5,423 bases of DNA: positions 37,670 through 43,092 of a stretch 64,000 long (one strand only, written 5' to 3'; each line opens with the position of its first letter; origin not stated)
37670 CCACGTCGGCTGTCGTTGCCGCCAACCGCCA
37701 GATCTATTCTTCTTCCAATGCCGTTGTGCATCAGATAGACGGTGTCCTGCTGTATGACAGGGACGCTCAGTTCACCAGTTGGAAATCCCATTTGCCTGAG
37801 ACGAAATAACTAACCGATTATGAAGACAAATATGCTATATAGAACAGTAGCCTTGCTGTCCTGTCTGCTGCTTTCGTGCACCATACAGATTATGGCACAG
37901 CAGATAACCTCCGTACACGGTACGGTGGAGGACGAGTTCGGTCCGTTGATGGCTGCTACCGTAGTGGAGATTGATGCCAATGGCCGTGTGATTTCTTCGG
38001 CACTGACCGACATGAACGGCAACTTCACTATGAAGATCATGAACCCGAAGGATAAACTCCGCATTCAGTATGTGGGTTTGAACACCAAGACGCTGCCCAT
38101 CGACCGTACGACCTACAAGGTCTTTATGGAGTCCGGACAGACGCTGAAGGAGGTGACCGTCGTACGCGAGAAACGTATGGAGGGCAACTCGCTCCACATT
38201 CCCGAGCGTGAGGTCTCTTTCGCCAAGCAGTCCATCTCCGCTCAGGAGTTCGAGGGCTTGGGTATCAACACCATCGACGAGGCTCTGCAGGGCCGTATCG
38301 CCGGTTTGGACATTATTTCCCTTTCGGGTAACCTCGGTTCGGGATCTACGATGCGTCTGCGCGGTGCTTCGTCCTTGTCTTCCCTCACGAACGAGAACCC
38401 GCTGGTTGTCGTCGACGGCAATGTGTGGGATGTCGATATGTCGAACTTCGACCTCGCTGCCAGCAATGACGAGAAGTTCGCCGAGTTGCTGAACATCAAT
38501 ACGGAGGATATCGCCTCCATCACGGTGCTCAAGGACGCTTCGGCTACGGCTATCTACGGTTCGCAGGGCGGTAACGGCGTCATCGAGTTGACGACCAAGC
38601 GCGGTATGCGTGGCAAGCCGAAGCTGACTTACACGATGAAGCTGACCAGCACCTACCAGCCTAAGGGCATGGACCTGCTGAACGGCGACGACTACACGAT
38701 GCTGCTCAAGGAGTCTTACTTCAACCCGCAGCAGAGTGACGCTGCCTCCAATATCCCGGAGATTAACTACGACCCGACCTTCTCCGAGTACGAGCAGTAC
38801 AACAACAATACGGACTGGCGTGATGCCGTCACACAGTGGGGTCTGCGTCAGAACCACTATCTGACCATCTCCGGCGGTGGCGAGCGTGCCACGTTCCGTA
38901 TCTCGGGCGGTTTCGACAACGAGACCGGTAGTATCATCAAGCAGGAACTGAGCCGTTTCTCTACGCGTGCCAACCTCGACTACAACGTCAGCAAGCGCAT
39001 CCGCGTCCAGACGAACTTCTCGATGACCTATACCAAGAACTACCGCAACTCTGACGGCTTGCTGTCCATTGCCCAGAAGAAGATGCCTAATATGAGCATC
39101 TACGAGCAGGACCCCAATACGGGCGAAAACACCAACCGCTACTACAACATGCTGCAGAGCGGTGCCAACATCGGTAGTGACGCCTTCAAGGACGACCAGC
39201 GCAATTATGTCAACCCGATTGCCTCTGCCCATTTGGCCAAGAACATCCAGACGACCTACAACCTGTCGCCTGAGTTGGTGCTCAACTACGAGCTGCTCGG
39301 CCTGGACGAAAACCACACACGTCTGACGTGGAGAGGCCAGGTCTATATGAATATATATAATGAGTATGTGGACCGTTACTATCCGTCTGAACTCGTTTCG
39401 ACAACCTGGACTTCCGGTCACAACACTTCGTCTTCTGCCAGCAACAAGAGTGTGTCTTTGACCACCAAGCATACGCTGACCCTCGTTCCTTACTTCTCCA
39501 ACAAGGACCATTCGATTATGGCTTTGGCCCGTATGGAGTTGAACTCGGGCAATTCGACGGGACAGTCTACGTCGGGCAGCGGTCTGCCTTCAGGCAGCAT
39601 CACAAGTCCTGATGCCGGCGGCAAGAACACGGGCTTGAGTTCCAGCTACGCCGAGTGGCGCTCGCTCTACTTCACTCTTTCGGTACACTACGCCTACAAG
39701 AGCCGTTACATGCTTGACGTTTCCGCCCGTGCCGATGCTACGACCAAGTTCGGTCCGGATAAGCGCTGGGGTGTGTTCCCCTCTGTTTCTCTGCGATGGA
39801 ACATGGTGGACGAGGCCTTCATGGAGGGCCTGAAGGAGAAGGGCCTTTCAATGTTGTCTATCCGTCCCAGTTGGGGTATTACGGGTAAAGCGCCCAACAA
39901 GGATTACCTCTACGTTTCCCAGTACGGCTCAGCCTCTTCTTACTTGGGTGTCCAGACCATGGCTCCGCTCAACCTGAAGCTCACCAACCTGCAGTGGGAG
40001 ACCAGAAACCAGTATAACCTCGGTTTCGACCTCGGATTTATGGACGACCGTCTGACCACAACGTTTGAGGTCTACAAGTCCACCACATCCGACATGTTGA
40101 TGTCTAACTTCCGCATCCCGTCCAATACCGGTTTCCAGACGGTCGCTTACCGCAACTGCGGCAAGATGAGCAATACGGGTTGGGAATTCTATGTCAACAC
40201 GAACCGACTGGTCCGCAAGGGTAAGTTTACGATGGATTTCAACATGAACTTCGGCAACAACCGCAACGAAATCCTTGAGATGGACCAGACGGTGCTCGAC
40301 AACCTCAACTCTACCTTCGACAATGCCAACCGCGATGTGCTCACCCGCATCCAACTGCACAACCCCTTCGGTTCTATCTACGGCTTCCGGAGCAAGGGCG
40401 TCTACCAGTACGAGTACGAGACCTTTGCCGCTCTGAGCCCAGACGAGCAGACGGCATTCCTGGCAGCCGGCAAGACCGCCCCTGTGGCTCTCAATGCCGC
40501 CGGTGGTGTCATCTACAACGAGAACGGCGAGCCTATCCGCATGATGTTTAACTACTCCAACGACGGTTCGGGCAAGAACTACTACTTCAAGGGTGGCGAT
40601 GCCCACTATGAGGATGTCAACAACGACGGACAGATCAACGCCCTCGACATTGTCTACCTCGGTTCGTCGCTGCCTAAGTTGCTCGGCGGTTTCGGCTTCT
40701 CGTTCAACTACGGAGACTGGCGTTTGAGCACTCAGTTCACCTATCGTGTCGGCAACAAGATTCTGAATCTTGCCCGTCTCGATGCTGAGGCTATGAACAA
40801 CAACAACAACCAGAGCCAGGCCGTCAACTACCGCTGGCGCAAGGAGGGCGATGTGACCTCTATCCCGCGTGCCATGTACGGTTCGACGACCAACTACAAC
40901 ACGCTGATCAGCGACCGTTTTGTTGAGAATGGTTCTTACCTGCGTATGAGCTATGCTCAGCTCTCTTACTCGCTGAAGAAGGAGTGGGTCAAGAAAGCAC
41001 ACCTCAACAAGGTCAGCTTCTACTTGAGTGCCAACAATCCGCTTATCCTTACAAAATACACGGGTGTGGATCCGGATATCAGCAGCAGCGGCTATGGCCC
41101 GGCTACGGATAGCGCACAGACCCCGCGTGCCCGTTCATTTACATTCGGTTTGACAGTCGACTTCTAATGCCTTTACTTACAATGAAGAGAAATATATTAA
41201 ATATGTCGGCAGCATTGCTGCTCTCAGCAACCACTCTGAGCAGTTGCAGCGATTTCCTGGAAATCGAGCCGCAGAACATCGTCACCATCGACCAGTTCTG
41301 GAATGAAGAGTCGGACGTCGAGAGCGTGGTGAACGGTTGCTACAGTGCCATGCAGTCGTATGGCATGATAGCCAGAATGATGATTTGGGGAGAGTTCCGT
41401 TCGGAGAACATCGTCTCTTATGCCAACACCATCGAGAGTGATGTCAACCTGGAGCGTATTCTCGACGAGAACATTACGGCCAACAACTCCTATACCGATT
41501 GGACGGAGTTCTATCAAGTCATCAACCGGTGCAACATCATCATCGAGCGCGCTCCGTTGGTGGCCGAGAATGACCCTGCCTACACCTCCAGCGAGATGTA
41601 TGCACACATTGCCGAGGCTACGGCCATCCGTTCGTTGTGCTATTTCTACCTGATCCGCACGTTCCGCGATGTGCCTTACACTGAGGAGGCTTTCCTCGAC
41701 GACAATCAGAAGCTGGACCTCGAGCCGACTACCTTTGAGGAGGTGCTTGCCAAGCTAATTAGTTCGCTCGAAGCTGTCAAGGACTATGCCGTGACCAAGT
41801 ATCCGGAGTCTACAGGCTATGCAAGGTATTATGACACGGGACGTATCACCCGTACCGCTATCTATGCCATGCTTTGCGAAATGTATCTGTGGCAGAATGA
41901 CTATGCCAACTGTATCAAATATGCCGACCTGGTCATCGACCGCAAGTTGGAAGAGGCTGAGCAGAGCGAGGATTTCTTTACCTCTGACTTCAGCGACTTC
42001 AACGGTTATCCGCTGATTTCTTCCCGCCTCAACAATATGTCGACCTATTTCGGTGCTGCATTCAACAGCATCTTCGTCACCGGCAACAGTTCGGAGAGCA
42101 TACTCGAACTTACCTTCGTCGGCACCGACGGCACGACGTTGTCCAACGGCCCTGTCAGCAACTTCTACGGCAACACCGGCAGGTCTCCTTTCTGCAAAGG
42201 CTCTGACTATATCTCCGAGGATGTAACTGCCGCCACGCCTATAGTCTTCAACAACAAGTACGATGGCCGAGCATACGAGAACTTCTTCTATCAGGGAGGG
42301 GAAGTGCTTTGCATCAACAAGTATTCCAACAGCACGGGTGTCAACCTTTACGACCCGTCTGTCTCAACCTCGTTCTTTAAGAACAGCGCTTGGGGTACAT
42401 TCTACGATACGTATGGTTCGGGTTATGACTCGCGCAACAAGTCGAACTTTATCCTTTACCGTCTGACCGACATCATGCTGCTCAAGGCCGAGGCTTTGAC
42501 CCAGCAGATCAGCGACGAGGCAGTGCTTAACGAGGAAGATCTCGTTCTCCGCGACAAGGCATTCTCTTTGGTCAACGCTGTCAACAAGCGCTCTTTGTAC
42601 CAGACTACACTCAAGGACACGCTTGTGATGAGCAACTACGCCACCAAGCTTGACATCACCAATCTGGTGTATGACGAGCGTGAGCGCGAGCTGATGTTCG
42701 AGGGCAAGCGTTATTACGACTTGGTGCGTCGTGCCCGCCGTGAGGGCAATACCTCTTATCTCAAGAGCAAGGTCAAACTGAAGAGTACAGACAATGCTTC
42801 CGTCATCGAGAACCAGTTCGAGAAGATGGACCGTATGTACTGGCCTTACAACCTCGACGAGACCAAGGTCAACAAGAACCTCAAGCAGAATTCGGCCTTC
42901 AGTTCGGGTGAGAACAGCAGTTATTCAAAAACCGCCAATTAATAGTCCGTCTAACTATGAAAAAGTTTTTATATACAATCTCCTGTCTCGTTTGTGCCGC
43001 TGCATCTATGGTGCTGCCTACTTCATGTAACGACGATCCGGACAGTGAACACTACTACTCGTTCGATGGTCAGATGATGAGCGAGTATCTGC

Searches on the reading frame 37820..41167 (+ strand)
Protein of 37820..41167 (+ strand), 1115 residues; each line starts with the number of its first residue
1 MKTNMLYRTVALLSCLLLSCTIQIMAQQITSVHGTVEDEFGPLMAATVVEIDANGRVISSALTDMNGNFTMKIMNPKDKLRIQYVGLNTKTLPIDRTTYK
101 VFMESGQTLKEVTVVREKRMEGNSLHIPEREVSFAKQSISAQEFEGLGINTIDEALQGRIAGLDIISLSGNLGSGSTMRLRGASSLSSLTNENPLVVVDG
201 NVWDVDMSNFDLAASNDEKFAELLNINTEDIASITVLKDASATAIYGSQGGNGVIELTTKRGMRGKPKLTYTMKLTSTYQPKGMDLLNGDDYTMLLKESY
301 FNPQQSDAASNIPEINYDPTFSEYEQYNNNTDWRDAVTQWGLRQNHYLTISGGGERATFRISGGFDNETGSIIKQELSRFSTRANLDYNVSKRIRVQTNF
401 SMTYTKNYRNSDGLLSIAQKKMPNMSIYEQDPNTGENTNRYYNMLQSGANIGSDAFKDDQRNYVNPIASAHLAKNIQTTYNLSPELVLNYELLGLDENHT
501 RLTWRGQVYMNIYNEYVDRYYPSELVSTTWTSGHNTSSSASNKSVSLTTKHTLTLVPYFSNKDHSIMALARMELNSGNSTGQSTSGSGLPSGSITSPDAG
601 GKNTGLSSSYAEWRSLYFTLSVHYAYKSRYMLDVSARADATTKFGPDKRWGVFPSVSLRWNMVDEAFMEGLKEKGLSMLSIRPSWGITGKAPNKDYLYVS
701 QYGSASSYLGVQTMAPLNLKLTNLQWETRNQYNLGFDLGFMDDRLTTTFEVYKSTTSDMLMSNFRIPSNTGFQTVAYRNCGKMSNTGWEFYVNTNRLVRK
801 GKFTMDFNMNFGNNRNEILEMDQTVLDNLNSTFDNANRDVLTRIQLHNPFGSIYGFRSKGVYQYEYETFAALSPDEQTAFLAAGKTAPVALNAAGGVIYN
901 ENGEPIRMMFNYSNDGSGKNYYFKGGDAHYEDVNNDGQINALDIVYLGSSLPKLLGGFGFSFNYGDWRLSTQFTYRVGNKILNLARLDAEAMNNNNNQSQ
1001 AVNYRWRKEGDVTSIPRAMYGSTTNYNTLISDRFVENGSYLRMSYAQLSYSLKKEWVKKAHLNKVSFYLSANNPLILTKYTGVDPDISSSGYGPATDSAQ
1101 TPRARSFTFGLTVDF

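Call 10: search_protein_families(library=ncbifam, proteins=[window:37820-41167:+], max_evalue=0.01)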
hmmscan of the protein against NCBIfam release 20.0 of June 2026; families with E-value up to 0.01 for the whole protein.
window:37820-41167:+ (1115 aa): 2 families
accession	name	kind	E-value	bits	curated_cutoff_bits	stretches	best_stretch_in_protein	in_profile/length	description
TIGR04056.1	OMP_RagA_SusC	subfamily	5e-201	670.6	368.25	1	31-1115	2-981/981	SusC/RagA family TonB-linked outer membrane protein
TIGR04057.1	SusC_RagA_signa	signature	3.8e-15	55.4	46.2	1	230-260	1-31/31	SusC/RagA subfamily TonB-dependent outer membrane receptor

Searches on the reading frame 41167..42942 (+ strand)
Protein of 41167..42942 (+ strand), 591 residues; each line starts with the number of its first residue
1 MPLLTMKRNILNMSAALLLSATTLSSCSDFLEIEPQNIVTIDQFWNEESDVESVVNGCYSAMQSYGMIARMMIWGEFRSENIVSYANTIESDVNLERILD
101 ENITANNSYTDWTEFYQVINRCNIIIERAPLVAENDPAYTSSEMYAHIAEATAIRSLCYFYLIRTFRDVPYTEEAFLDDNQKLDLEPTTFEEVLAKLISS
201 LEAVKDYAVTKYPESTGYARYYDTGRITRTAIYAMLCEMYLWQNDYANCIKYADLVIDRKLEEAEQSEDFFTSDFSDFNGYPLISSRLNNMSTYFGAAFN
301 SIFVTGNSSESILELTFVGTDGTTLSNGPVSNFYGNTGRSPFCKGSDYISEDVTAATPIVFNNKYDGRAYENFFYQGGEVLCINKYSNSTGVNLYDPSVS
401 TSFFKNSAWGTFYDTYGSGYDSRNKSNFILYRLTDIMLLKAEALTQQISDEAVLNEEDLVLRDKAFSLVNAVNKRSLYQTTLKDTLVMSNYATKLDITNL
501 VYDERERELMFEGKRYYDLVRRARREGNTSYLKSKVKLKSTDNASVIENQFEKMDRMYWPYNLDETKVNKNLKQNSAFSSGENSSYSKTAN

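Call 10: search_protein_families(library=ncbifam, proteins=[window:41167-42942:+], max_evalue=0.01)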
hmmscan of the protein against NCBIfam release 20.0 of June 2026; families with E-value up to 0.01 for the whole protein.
window:41167-42942:+ (591 aa): 2 families
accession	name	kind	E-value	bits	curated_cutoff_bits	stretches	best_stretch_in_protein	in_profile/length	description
NF033072.0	NanU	exception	9.5e-17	61.2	425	2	6-277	1-261/521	SusD family outer membrane lipoprotein NanU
NF033071.0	SusD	exception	4.8e-06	25.1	725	1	137-261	137-260/558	starch-binding outer membrane lipoprotein SusD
